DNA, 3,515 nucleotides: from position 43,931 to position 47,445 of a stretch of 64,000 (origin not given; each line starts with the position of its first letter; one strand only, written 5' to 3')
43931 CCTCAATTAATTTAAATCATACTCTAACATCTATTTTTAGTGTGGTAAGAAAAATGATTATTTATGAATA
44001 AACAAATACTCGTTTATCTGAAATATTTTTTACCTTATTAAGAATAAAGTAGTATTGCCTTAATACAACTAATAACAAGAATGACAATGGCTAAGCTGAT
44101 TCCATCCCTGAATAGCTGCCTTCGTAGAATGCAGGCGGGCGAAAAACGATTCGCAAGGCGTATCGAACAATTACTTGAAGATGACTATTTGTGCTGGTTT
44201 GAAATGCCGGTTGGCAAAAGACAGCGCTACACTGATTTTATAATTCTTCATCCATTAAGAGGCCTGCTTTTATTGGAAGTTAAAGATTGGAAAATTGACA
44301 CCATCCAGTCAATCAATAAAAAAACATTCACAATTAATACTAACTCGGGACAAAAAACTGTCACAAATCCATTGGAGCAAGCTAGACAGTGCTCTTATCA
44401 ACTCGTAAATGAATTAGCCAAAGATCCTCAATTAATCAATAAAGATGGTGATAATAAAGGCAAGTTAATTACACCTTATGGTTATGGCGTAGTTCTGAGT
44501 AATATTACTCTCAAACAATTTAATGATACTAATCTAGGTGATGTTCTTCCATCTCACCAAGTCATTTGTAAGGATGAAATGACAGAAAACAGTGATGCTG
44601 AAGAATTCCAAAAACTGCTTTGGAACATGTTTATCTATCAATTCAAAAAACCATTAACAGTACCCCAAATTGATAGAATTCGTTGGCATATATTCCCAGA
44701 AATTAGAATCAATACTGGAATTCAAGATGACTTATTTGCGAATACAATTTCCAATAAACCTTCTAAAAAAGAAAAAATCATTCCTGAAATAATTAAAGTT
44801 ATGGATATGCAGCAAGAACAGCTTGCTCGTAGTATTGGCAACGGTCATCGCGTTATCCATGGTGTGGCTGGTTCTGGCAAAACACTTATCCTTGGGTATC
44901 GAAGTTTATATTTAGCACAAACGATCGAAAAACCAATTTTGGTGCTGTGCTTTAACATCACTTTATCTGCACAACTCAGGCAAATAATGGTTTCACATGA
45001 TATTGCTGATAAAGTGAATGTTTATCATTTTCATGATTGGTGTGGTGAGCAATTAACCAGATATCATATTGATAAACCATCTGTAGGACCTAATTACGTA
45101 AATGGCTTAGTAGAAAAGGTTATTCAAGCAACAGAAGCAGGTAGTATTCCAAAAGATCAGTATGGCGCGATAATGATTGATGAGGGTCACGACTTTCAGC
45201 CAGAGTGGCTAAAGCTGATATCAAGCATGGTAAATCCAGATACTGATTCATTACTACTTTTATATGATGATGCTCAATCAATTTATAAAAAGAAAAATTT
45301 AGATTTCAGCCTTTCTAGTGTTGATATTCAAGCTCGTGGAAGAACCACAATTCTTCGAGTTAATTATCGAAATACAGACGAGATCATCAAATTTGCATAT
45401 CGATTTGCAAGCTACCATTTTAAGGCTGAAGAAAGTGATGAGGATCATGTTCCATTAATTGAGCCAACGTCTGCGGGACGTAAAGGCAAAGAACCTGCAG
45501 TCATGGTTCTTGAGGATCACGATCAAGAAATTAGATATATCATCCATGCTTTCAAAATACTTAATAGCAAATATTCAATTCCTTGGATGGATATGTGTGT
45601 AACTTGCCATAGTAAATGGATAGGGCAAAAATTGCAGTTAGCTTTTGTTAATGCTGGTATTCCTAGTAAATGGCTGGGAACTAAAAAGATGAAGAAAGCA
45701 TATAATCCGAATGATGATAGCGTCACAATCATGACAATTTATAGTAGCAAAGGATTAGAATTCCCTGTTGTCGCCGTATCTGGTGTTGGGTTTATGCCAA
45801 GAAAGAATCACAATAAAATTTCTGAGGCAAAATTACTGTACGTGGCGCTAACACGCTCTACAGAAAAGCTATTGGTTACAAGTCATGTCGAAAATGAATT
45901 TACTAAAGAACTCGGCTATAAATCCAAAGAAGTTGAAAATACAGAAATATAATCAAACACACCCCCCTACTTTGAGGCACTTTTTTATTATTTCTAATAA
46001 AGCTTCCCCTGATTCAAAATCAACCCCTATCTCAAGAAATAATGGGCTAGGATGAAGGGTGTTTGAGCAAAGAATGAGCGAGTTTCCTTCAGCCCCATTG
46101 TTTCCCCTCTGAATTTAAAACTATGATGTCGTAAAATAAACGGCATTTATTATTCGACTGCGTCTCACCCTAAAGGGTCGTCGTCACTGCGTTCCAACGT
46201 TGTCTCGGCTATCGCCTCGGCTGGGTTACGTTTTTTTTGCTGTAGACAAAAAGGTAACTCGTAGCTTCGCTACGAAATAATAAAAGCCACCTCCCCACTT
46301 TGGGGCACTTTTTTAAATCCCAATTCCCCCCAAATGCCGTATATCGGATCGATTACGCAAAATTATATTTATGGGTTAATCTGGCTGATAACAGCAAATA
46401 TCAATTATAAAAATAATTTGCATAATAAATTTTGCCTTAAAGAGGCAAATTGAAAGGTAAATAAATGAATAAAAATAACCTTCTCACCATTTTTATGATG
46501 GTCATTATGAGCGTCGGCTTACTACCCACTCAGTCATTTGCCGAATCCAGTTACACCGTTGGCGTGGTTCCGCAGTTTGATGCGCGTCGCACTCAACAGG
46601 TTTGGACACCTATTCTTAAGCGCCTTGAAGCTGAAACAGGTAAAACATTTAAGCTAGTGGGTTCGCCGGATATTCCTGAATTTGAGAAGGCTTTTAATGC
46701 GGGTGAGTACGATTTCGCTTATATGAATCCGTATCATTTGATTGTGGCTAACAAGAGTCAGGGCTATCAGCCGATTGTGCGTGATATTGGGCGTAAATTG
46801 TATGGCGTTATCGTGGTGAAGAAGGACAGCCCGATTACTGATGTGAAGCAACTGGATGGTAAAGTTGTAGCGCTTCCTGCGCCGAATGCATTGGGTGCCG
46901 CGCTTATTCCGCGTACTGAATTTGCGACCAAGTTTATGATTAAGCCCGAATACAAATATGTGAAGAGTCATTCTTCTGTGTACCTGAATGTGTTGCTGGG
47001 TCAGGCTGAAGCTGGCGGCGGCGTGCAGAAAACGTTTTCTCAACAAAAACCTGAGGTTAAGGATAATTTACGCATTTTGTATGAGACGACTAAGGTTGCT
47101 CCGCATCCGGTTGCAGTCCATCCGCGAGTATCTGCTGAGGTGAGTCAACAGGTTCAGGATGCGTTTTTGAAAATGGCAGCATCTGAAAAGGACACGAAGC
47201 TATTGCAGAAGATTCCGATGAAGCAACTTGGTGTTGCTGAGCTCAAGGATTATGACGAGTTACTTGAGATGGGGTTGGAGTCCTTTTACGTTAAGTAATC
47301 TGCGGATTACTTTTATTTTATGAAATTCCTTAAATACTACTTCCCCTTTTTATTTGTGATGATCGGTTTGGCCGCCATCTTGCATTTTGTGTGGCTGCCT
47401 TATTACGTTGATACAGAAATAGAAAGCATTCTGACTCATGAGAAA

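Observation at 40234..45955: AT-rich 5.7-kb island abutting tRNA-Leu: two divergent m5C methyltransferases flanking a DUF3883-like nuclease candidate, plus a NERD-UvrD helicase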

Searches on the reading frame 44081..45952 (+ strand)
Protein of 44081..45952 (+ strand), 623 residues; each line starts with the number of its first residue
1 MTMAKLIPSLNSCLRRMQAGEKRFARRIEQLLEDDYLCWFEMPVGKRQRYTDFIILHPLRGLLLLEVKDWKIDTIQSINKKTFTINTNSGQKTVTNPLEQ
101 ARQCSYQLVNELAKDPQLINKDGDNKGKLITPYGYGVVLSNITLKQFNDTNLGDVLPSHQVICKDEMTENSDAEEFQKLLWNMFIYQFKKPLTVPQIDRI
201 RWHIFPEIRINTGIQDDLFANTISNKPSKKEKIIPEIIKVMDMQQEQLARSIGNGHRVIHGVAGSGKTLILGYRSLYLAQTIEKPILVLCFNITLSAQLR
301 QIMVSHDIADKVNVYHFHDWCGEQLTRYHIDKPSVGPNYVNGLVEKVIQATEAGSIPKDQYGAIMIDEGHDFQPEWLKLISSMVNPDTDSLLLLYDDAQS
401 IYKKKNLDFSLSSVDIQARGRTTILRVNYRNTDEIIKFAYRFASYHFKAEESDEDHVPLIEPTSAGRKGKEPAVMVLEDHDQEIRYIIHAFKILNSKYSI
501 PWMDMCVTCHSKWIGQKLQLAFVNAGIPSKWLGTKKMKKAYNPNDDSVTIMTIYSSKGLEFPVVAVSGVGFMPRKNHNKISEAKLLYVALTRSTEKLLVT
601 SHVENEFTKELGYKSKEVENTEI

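Call 4: search_protein_families(library=pfam, proteins=[window:44081-45952:+], max_evalue=0.01)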
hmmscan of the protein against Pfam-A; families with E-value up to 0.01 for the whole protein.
window:44081-45952:+ (623 aa): 9 families
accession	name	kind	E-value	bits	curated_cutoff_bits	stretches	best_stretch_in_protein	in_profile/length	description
PF13361.12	UvrD_C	-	7.2e-19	68.8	25.6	2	544-602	284-348/350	UvrD-like helicase C-terminal domain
PF08378.17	NERD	-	6.7e-11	43.1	22.1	1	18-114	3-96/111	Nuclease-related domain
PF13538.12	UvrD_C_2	-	5.1e-10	39.5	27.4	1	548-599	2-51/52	UvrD-like helicase C-terminal domain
PF00580.27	UvrD-helicase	-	9.2e-10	39.1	23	1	243-329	3-94/271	UvrD/REP helicase N-terminal domain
PF01443.25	Viral_helicase1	-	7e-06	26.4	21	0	547-599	176-226/228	Viral superfamily 1 RNA helicase core domain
PF13245.12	AAA_19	-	8.8e-06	26.4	25.1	1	245-403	2-132/134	AAA domain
PF13087.12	AAA_12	-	4.9e-05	23.4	27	1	420-602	15-193/195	AAA domain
PF04851.21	ResIII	-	0.00024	21.5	22.5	1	239-374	3-139/164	Type III restriction enzyme, res subunit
PF13401.12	AAA_22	-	0.006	17.3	27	0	255-386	6-110/130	AAA domain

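Call 5: search_protein_families(library=ncbifam, proteins=[window:44081-45952:+], max_evalue=0.01)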
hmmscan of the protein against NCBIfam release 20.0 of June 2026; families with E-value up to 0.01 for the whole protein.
window:44081-45952:+ (623 aa): 19 families
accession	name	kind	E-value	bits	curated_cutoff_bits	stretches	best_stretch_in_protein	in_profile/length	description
TIGR01073.1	pcrA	equivalog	7.2e-17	61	911.2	2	545-602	546-610/725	DNA helicase PcrA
NF041464.1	HelD_BACSU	equivalog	2.3e-14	52.3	419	1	363-603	549-765/779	RNA polymerase recycling motor HelD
NF008743.0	PRK11773.1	equivalog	6.8e-12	44.6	965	1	543-600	549-613/720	DNA helicase II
TIGR02785.1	addA_Gpos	equivalog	7.2e-11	40.7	707.65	1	539-570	775-806/1234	helicase-exonuclease AddAB subunit AddA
NF008276.0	PRK11054.1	equivalog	8.2e-11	41.1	543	1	341-443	412-516/684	DNA helicase IV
TIGR01075.1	uvrD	equivalog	9e-11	40.8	1144.45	1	542-601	543-609/715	DNA helicase II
TIGR00609.1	recB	equivalog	1.7e-10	39.7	696.05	2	541-568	721-748/1175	exodeoxyribonuclease V subunit beta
TIGR01074.1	rep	equivalog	1.9e-09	36.3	951.45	1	539-603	543-613/668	DNA helicase Rep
TIGR02784.1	addA_alphas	equivalog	9.5e-07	27.5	860.75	0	536-572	765-801/1138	double-strand break repair helicase AddA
NF010485.0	PRK13909.1-2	equivalog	3e-06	25.7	650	0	541-566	604-629/909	RecB-like helicase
NF008172.0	PRK10919.1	equivalog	1e-05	24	1168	1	544-604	548-614/673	DNA helicase Rep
NF004066.1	PRK05580.1-3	equivalog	1.6e-05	23.4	813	1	235-371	247-378/788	primosomal protein N'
NF041254.1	motor_HelR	exception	2.7e-05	22.6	750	0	544-599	653-704/706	RNA polymerase recycling motor ATPase HelR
NF004069.0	PRK05580.2-1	equivalog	5.2e-05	21.9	767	1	217-372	89-234/612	primosomal protein N'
TIGR00595.1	priA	equivalog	0.0005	18.8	230.35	1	259-372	2-105/509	replication restart helicase PriA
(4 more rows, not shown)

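Call 6: search_protein_families(library=padloc, proteins=[window:44081-45952:+], max_evalue=0.01)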
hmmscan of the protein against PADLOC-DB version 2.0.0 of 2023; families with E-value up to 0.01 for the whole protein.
window:44081-45952:+ (623 aa): 32 families (the best 25 are shown)
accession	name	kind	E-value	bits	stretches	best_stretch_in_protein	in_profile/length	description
PDLC01087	C3a187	-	4.7e-176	584.9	1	3-611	1-553/559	NERD+UvrD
PDLC03813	RTasNERD-Hel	-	3.8e-25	87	1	3-456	1-386/519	DRT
PDLC00117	GajB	-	4.4e-17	59.8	2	544-605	511-579/604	UrvD helicase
PDLC00132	GajB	-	5.7e-17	59.6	3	355-444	209-300/625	UrvD helicase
PDLC00122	GajB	-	1.1e-15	55.5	1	529-620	404-490/502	UrvD helicase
PDLC03002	Helicase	-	2.5e-13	47.2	2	229-308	177-259/707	-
PDLC00114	GajB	-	6.9e-13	46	2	538-600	538-610/635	UrvD helicase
PDLC03802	RTasHel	-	3.7e-12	43.9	1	358-454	190-283/675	DRT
PDLC00127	GajB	-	9.7e-12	42.2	2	534-617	493-582/594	UrvD helicase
PDLC00116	GajB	-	2.4e-11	41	1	544-617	459-534/557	UrvD helicase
PDLC00103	GajB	-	1.5e-10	38.7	1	544-605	517-580/612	UrvD helicase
PDLC00123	GajB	-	9e-10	35.8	1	530-599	423-505/540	UrvD helicase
PDLC00107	GajB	-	4.3e-09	33.5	0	532-567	464-499/587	UrvD helicase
PDLC00109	GajB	-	5.5e-09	33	1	359-489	174-294/647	UrvD helicase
PDLC00138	GajB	-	9.5e-09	32.5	1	360-460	220-323/581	UrvD helicase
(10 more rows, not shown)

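Call 57: search_dna_similar(query=window:44081-45949:+, collection=plasmids, mode=protein, max_rows=15)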
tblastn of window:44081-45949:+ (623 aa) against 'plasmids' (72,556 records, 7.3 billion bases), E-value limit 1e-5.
Records with a match: 222; places in all: 228; records where one place covers at least 80% of the query: 133.
Best place of each record, by identity: <60% 222.
By first word of the organism name: Ralstonia 114; Escherichia 24; Nostoc 8; Bacillus 8; Vibrio 6; Klebsiella 4; Pseudomonas 4; Rhizobium 3; Sphingomonas 3; Deinococcus 3; and 36 more.
By predicted mobility (MOB-suite, as given by PLSDB): mobilizable 115; non-mobilizable 69; conjugative 38.
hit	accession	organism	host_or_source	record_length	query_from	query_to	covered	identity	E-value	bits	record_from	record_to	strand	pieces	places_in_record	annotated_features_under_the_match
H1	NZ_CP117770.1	Nostoc sp. UHCC 0926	whole organism,lichen surface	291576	3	618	99%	49.3%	0e+0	593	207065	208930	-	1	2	3'-5' exonuclease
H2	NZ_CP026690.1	Nostoc sp. 'Peltigera membranacea cyanobiont' N6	Lichen thallus,Peltigera membranacea ...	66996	1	611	98%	49.7%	0e+0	603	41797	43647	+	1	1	3'-5' exonuclease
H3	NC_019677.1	Nostoc sp. PCC 7524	-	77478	1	611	98%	49.6%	0e+0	588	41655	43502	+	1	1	3'-5' exonuclease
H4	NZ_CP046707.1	Nostoc sp. ATCC 53789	-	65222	3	611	98%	49.7%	0e+0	597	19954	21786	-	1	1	3'-5' exonuclease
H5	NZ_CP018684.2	Vibrio harveyi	Trachinotus ovatus,liver of diseased ...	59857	3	611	98%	48.5%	2e-168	539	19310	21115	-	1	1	nuclease-related domain-containing DEAD/DEAH box helicase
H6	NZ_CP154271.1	Vibrio harveyi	large yellow croaker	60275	3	611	98%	48.5%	2e-168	539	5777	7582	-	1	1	nuclease-related domain-containing DEAD/DEAH box helicase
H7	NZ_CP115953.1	Ralstonia solanacearum CFBP2957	Solanum lycopersicum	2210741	3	612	98%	47.1%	3e-170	545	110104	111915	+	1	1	none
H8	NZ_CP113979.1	Ralstonia pseudosolanacearum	Cucurbita maxima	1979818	3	623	100%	46.2%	1e-169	543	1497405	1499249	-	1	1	none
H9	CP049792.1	Ralstonia solanacearum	whole organism,isolated from the ...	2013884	3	623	100%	46.2%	1e-169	543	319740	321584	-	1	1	AAA family ATPase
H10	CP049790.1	Ralstonia solanacearum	whole organism,isolated from the ...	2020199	3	623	100%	46.2%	1e-169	543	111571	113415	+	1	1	AAA family ATPase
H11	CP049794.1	Ralstonia solanacearum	whole organism,isolated from the ...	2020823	3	623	100%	46.2%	1e-169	543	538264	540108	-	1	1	AAA family ATPase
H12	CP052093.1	Ralstonia solanacearum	tomato,cell culture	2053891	3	623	100%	46.2%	1e-169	543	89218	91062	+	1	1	none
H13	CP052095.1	Ralstonia solanacearum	tomato,cell culture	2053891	3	623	100%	46.2%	1e-169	543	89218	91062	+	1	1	none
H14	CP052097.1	Ralstonia solanacearum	tomato,cell culture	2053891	3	623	100%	46.2%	1e-169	543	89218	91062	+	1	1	none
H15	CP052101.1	Ralstonia solanacearum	tomato,cell culture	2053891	3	623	100%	46.2%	1e-169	543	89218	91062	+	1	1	none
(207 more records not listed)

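Call 59: get_annotated_region(hit=H5, flank=5000)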
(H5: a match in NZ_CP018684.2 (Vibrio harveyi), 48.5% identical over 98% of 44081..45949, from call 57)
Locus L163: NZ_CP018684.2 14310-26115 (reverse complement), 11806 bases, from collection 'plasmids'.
description: Vibrio harveyi strain QT520 plasmid p3, complete sequence
organism: Vibrio harveyi (NCBI taxid 669)
taxonomy: Bacteria; Pseudomonadota; Gammaproteobacteria; Vibrionales; Vibrionaceae; Vibrio; Vibrio harveyi
host: -; source: Trachinotus ovatus,liver of diseased deep sea cage-cultured grouper; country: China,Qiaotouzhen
typing (MOB-suite, as given by PLSDB): conjugative; relaxase MOBF; mating-pair formation MPF_F
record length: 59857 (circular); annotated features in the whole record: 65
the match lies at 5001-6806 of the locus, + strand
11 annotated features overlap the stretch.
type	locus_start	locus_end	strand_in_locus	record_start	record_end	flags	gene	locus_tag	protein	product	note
CDS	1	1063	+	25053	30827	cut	traI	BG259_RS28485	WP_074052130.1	conjugative transfer relaxase/helicase TraI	-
CDS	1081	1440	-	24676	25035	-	-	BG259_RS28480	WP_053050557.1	hypothetical protein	-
CDS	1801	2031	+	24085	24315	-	-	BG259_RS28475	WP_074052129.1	hypothetical protein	-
CDS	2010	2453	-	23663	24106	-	-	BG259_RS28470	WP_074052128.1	lytic transglycosylase domain-containing protein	-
CDS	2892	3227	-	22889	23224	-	-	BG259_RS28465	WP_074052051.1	type I restriction endonuclease subunit M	-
CDS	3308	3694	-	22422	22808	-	-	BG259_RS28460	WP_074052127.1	hypothetical protein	-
CDS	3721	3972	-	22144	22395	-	-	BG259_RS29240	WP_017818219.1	hypothetical protein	-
CDS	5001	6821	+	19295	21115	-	-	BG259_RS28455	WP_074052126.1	nuclease-related domain-containing DEAD/DEAH box helicase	-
CDS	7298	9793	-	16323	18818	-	-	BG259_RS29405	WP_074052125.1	N-6 DNA methylase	GO:0006306 - DNA methylation [Evidence IEA]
CDS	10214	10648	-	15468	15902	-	-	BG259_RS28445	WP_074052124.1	regulatory protein RecX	GO:0006282 - regulation of DNA repair [Evidence IEA]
CDS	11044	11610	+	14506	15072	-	-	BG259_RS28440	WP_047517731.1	recombinase family protein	GO:0006310 - DNA recombination [Evidence IEA]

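Call 60: get_annotated_region(hit=H9, flank=5000)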
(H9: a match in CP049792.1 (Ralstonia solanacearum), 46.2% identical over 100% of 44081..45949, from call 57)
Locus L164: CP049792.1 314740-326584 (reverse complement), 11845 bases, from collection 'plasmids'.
description: Ralstonia solanacearum strain 203 plasmid unnamed, complete sequence
organism: Ralstonia solanacearum (NCBI taxid 305)
taxonomy: Bacteria; Pseudomonadota; Betaproteobacteria; Burkholderiales; Burkholderiaceae; Ralstonia; Ralstonia solanacearum
host: -; source: whole organism,isolated from the tobacco substrate; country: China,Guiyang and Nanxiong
typing (MOB-suite, as given by PLSDB): mobilizable; relaxase MOBP
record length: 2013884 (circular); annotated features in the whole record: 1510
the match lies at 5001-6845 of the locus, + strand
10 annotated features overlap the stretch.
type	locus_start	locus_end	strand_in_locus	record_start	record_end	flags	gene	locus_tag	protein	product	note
CDS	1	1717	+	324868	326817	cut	prpR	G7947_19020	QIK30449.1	propionate catabolism operon regulatory protein PrpR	-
CDS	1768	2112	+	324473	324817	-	-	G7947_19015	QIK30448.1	toxin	-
CDS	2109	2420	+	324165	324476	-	-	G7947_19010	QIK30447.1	transcriptional regulator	-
CDS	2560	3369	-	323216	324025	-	-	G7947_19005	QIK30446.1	DUF2242 domain-containing protein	-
CDS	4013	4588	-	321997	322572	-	-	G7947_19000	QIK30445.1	hypothetical protein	-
CDS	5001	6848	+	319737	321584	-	-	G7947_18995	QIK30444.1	AAA family ATPase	-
CDS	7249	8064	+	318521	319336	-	-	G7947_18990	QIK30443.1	FRG domain-containing protein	-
CDS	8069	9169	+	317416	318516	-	-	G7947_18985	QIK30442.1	DUF262 domain-containing protein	-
CDS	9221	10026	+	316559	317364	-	-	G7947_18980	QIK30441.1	IS5 family transposase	-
CDS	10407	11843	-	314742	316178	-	-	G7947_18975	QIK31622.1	GGDEF domain-containing protein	-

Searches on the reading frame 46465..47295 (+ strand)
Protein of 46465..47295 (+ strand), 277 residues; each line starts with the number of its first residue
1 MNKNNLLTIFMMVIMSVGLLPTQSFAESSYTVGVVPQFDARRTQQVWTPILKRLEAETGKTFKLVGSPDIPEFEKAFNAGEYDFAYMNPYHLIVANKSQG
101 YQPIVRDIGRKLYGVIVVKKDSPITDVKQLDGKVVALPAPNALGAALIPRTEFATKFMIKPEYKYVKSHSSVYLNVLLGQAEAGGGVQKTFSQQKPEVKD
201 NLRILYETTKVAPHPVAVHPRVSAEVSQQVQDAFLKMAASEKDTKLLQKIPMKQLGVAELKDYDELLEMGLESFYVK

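Call 25: find_homologous_proteins(query=window:46465-47295:+, max_evalue=1e-30)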
Query window:46465-47295:+ (277 aa): 2020 proteins with E <= 1e-30 among 3278 candidates; the best 120 are listed.
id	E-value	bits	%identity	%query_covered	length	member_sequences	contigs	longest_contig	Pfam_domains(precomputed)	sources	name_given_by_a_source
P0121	3.9e-168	575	100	95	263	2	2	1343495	PF12974.13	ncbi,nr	ncbi:phosphate/phosphite/phosphonate ABC transporter substrate-binding protein [Cocleimonas flava]|n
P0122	8.8e-162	555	92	100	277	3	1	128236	PF12974.13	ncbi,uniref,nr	ncbi:phosphate/phosphite/phosphonate ABC transporter substrate-binding protein [uncultured Cocleimon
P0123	8.2e-150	515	85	100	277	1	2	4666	PF12974.13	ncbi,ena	-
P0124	8.9e-148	509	81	100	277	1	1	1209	PF12974.13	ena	-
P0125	3.7e-143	494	78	100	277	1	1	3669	PF12974.13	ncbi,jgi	ncbi:MAG: phosphonate transport system substrate-binding protein [Cocleimonas sp.]|jgi:phosphonate t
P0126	6.4e-142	490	78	100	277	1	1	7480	PF09084.17,PF12974.13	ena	-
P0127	8.9e-142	489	81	96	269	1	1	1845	PF12974.13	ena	-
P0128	2.6e-141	488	76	100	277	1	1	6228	PF12974.13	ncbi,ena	-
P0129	3.4e-139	481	78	100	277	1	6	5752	PF12974.13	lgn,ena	-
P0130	2.8e-138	478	79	96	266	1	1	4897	PF12974.13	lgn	-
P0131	9.4e-138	476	79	96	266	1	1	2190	PF12974.13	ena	-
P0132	7.1e-135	466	74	100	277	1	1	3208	PF12974.13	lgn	-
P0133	4.2e-133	461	73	100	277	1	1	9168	PF12974.13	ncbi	-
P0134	2.4e-131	455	76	96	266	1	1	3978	PF12974.13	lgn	-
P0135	2.7e-131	455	72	100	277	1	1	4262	PF12974.13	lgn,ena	-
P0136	4.1e-125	434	88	81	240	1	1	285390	PF12974.13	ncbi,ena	-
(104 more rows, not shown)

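Call 26: find_encoding_contigs(protein=P0122, flank=10000, max_places=3)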
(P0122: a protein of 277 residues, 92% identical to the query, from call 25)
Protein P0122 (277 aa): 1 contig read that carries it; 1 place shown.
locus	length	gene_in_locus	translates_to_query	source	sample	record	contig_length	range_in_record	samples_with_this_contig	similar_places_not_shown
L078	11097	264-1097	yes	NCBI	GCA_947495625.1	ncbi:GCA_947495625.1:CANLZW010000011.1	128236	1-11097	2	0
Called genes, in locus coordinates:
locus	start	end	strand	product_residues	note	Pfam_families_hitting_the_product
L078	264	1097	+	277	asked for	PF12974:Phosphonate-bd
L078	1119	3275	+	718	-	PF13185:GAF_2, PF00989:PAS, PF13188:PAS_8, PF08448:PAS_4, PF13426:PAS_9, PF00990:GGDEF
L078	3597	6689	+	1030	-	PF05170:AsmA, PF05359:DUF748, PF13116:YhdP, PF05170:AsmA, PF13116:YhdP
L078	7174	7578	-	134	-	PF00571:CBS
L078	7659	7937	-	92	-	PF04400:NqrM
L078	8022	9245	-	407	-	PF00111:Fer2, PF00970:FAD_binding_6 (weak), PF00175:NAD_binding_1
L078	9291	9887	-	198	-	PF02508:Rnf-Nqr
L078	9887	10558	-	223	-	PF02508:Rnf-Nqr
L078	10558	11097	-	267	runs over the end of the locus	PF04205:FMN_bind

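Call 27: find_encoding_contigs(protein=P0136, flank=10000, max_places=3)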
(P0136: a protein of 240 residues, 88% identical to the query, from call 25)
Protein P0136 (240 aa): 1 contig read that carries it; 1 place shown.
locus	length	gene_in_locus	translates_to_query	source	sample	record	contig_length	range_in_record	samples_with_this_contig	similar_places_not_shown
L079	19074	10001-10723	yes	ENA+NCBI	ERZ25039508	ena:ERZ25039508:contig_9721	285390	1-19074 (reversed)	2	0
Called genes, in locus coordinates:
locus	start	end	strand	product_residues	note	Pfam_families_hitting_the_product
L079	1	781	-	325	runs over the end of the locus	PF09565:RE_NgoFVII, PF20731:RE_NgoFVII_C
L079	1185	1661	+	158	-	PF07879:PHB_acc_N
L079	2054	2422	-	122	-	-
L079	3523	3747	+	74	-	-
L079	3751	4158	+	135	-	PF01850:PIN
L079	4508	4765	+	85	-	PF02604:PhdYeFM_antitox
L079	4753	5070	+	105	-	PF05016:ParE_toxin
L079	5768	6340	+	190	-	-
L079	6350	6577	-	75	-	PF22513:FitA-like_RHH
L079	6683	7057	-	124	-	-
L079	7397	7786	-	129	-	-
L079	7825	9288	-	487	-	-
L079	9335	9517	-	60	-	-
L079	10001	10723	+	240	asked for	PF12974:Phosphonate-bd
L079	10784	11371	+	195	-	-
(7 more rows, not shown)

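Call 28: find_encoding_contigs(protein=P0133, flank=10000, max_places=3)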
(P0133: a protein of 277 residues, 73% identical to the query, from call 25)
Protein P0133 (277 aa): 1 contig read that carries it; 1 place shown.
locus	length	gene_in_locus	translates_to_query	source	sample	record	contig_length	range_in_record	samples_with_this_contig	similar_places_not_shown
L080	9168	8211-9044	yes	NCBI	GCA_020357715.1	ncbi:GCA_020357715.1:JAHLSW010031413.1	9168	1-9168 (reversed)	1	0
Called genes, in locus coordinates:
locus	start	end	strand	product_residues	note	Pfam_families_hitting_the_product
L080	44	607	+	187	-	PF13899:Thioredoxin_7 (weak), PF13098:Thioredoxin_2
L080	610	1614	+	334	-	-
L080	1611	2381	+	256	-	PF25919:BSH_CusB (faint), PF25917:BSH_RND, PF25973:BSH_CzcB, PF25984:BSH_YknX (faint), PF25885:HH_EMRA (faint)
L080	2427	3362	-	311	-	PF01745:IPT (weak), PF01715:IPPT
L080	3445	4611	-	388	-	PF00990:GGDEF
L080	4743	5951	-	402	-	PF07690:MFS_1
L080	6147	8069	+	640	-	PF02518:HATPase_c, PF13589:HATPase_c_3, PF01119:DNA_mis_repair, PF08676:MutL_C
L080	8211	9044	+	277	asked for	PF12974:Phosphonate-bd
